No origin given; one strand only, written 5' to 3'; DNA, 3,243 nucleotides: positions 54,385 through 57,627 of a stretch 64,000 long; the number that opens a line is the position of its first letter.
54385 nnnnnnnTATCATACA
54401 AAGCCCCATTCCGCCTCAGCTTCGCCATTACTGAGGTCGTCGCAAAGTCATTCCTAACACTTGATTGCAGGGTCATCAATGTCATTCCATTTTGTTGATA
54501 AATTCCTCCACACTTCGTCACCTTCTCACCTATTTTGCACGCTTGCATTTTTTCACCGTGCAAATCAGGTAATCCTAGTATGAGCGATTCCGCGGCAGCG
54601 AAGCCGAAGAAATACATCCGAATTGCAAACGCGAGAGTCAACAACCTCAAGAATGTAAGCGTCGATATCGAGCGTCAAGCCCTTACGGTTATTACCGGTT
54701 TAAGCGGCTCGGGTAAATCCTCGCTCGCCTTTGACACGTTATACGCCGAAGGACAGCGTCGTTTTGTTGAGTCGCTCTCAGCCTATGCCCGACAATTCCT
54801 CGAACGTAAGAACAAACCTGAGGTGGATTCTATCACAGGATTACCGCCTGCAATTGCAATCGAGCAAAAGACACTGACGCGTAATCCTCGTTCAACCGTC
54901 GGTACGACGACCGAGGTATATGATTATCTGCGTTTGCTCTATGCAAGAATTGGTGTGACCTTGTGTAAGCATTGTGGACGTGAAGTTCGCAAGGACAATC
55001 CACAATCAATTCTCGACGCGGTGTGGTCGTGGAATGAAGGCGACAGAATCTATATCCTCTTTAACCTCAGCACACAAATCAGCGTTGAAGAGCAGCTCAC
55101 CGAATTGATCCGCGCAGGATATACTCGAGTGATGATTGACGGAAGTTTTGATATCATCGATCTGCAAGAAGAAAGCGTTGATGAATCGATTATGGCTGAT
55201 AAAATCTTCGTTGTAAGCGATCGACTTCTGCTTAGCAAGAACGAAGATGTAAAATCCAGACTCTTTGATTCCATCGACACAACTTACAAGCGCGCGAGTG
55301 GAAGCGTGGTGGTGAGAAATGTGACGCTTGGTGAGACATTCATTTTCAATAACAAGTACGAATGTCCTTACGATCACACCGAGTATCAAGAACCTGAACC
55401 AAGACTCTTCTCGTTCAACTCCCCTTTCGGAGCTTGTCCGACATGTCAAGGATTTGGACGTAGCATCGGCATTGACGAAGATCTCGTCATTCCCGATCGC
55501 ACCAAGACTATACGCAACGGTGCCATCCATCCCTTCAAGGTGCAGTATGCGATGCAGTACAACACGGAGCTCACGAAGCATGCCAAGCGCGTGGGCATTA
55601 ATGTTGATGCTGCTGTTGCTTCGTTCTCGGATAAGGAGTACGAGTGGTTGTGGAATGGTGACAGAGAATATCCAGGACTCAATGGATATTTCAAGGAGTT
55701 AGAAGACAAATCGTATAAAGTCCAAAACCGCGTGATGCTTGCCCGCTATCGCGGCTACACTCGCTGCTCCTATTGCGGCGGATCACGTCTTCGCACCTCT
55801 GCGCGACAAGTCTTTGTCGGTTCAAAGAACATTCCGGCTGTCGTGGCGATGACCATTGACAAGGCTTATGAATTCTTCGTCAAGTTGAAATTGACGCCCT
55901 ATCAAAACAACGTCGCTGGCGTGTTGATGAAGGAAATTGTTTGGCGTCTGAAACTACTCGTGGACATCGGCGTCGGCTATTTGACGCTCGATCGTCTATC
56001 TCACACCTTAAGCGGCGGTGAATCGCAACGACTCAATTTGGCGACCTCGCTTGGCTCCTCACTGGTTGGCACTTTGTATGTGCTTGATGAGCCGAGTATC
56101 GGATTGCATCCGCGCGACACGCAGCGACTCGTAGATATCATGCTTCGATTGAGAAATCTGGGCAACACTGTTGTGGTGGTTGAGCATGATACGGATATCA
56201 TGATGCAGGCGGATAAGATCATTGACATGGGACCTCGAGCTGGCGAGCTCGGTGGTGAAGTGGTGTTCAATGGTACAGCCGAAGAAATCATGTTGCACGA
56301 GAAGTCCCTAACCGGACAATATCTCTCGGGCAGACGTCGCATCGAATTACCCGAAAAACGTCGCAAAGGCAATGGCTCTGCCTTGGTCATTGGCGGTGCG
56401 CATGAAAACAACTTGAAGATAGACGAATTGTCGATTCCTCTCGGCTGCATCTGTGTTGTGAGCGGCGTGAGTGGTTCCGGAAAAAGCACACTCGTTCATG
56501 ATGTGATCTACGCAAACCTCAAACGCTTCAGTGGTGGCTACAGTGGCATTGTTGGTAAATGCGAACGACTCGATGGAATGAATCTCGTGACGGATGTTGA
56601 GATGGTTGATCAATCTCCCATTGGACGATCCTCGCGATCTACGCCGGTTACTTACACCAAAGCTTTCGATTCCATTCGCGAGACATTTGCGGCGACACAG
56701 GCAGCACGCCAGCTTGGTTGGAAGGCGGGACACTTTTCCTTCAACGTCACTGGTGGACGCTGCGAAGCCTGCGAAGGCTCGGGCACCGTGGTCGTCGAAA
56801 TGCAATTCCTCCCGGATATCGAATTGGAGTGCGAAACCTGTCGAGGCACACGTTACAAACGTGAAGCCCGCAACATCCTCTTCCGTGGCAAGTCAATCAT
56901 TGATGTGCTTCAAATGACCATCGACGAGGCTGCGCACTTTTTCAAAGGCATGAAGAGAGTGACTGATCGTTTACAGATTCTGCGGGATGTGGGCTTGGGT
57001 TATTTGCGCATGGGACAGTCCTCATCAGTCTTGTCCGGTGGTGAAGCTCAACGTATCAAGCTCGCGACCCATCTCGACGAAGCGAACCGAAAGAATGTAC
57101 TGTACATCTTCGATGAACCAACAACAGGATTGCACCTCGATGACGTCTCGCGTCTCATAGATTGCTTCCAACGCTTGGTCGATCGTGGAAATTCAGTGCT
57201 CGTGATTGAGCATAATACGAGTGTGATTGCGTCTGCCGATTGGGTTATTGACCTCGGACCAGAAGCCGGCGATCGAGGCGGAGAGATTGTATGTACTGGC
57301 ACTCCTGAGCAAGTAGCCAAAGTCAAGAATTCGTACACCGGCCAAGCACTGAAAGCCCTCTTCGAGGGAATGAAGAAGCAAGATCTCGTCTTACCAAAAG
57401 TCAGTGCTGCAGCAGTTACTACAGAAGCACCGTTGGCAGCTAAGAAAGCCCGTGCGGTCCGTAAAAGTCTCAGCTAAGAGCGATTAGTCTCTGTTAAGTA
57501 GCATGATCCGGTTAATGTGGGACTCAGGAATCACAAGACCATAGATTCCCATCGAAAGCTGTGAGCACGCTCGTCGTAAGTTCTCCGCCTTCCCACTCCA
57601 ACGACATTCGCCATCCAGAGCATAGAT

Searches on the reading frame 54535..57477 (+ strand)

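Call 57: search_protein_families(library=pfam, proteins=[window:54535-57477:+], max_evalue=1e-8)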
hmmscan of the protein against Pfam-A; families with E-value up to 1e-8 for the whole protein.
window:54535-57477:+ (980 aa): 5 families
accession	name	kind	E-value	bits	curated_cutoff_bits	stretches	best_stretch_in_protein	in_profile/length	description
PF00005.33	ABC_tran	-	6.9e-18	66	25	0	38-65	1-28/137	ABC transporter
PF13304.12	AAA_21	-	7e-11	43.2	27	0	490-549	236-296/304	AAA domain, putative AbiEii toxin, Type IV TA system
PF17755.6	UvrA_DNA-bind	-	1.2e-10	42.1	23.2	1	314-378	1-65/110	UvrA DNA-binding domain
PF17760.6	UvrA_inter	-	2.4e-10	40.7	23.3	1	157-262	4-107/109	UvrA interaction domain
PF02463.25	SMC_N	-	3.5e-10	40.1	40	0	345-565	122-211/220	RecF/RecN/SMC N terminal domain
